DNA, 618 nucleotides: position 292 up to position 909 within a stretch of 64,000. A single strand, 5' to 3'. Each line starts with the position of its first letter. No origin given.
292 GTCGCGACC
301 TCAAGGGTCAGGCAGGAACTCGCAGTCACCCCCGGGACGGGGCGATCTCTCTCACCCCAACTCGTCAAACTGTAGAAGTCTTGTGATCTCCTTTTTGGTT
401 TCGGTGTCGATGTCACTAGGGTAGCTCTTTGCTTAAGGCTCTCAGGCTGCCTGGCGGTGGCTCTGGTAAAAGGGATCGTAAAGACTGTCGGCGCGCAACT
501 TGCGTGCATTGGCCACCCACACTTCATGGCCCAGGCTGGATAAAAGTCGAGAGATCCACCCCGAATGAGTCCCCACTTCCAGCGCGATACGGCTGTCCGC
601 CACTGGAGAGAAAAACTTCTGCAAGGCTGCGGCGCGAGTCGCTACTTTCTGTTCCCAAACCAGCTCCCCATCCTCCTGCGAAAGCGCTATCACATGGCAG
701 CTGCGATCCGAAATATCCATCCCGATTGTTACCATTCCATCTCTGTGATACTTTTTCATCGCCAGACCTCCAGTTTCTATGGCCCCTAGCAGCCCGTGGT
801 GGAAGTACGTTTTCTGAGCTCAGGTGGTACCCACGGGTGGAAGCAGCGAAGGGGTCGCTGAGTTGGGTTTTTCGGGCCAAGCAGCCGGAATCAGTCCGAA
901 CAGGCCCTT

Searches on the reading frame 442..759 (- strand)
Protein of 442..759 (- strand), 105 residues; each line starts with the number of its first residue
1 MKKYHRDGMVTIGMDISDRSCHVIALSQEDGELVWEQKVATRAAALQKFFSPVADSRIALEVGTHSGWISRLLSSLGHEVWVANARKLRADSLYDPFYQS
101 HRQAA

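Call 36: search_protein_families(library=ncbifam, proteins=[window:442-759:-])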
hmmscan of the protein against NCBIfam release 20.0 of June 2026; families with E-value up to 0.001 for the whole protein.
window:442-759:- (105 aa): 3 families
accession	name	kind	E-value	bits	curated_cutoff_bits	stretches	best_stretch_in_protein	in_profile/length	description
NF033542.1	transpos_IS110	equivalog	8.1e-09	35.1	140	1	11-90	1-84/343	IS110 family RNA-guided transposase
NF008351.0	PRK11138.1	equivalog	0.00043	18.9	423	1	20-85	129-188/394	outer membrane protein assembly factor BamB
TIGR03300.1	assembly_YfgL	equivalog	0.00056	18.7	285.2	1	19-84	113-172/377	outer membrane protein assembly factor BamB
